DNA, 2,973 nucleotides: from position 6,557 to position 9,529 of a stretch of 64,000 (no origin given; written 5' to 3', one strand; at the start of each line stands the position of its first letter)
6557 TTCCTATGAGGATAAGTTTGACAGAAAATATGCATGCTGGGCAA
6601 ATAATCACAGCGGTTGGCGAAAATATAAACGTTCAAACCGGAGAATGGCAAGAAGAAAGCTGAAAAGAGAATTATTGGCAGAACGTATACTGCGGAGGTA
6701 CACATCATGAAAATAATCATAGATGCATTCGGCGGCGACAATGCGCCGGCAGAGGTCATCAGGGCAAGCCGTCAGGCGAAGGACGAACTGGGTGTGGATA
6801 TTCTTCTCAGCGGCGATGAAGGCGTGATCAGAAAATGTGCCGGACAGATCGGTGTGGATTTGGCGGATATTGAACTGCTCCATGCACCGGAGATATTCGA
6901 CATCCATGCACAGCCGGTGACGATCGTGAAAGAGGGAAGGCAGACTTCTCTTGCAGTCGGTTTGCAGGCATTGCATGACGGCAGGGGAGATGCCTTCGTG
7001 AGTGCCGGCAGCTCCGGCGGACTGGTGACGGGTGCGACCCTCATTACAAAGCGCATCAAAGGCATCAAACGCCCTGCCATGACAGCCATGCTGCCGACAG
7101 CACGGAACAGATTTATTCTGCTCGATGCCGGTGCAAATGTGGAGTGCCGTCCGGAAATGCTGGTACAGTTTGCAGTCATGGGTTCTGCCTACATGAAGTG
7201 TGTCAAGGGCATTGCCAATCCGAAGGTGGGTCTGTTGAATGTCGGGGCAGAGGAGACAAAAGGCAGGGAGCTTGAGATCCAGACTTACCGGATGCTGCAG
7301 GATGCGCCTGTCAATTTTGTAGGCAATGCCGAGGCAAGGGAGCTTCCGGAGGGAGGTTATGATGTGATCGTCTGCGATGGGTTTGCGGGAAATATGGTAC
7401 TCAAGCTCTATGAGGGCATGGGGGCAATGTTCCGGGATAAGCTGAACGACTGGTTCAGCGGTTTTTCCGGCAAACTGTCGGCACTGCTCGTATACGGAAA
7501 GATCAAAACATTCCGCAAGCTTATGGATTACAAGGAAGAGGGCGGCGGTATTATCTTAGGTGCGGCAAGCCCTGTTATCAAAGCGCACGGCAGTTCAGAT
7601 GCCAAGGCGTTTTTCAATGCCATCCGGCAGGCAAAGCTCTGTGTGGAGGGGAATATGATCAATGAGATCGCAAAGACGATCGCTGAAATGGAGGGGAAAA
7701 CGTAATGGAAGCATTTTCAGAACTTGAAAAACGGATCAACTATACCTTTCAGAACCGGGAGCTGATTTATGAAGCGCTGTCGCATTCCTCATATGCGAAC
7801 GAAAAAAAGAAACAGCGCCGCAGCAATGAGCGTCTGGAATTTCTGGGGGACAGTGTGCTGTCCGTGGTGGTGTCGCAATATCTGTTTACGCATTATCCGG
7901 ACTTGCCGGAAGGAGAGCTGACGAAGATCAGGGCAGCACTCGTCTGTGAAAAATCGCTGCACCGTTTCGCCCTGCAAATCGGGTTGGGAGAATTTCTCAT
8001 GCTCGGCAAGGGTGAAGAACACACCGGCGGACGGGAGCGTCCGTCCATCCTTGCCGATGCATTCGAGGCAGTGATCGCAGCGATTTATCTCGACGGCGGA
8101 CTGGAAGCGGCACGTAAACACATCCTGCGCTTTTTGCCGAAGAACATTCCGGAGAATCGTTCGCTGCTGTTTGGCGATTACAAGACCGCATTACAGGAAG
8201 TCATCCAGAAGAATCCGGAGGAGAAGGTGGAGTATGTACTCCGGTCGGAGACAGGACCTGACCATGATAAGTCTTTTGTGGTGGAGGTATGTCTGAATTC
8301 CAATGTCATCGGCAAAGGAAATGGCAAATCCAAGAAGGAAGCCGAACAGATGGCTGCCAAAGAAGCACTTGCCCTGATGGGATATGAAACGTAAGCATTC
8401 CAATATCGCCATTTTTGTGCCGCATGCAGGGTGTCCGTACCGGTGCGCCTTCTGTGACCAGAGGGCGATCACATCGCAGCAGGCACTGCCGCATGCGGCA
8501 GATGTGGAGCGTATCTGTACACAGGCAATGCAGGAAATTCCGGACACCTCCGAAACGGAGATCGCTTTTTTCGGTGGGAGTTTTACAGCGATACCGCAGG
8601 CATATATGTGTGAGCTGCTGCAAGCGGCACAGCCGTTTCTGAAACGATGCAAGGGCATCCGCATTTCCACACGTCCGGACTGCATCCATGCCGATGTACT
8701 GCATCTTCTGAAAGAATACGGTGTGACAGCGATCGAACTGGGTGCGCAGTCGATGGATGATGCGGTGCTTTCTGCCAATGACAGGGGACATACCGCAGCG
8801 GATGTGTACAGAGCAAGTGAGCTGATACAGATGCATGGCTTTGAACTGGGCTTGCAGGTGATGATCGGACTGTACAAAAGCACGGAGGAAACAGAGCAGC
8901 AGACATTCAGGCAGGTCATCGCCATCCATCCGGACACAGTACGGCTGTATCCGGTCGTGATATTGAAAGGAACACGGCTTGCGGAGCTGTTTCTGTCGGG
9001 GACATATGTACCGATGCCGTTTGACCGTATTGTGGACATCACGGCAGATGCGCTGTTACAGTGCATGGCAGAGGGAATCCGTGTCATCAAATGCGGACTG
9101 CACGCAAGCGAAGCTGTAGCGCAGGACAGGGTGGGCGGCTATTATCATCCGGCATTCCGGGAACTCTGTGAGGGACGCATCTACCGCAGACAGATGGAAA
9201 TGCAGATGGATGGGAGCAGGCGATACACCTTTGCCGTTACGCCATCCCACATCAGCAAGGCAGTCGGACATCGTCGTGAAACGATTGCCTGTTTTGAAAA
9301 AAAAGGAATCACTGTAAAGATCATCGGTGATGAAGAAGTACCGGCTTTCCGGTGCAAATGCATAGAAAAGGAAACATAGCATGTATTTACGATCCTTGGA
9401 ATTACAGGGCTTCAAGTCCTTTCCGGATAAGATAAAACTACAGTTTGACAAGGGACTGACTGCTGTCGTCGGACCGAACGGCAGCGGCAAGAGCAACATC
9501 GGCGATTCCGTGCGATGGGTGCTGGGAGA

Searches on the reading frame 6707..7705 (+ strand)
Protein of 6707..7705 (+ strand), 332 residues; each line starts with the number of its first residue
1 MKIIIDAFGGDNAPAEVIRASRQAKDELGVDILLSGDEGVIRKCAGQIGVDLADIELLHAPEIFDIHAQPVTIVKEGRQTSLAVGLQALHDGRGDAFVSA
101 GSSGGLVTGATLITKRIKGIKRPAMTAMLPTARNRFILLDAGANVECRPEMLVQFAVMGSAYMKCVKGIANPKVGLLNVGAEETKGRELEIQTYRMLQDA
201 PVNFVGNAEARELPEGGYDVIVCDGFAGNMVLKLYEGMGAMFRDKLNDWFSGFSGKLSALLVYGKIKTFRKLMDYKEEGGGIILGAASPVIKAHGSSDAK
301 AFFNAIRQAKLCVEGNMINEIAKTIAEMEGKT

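Call 77: search_protein_families(library=pfam, proteins=[window:6707-7705:+], max_evalue=0.00001)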
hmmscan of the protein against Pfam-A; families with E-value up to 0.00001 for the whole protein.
window:6707-7705:+ (332 aa): 1 family
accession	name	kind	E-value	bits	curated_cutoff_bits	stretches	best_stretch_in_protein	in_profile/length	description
PF02504.20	FA_synthesis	-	2.7e-93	313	29.1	1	1-318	1-322/324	Fatty acid synthesis protein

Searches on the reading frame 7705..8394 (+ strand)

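Call 77: search_protein_families(library=pfam, proteins=[window:7705-8394:+], max_evalue=0.00001)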
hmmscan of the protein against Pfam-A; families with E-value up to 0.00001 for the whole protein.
window:7705-8394:+ (229 aa): 4 families
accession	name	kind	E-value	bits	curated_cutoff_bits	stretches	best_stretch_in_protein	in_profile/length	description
PF14622.11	Ribonucleas_3_3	-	4.5e-44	150.1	35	1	17-144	1-124/128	Ribonuclease-III-like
PF00636.31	Ribonuclease_3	-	2.2e-28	99.4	27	1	42-132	1-102/102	Ribonuclease III domain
PF00035.32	dsrm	-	1.4e-18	67.7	23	1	159-223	1-64/66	Double-stranded RNA binding motif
PF22935.1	RM44_endonuclase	-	1.7e-11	44.8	27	1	8-127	10-139/139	Large ribosomal subunit protein mL44, endonuclease domain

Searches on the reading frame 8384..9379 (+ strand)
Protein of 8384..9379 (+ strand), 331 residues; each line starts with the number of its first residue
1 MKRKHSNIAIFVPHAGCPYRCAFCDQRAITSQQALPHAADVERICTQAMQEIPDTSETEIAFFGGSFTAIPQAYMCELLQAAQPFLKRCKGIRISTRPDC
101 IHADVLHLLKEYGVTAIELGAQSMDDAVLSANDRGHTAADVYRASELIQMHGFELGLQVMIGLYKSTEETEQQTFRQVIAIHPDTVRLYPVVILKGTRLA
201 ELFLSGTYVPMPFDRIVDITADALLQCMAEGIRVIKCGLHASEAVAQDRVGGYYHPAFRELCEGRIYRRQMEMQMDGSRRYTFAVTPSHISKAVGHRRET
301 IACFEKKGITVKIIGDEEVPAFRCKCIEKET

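Call 77: search_protein_families(library=pfam, proteins=[window:8384-9379:+], max_evalue=0.00001)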
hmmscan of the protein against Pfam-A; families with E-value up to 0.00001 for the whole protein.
window:8384-9379:+ (331 aa): 2 families
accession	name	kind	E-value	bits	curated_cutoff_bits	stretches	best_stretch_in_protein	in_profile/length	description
PF04055.27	Radical_SAM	-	2.4e-17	64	29.5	1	13-176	3-164/166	Radical SAM superfamily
PF16199.10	Radical_SAM_C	-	1.2e-16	60.9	31.9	1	183-267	1-84/85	Radical_SAM C-terminal domain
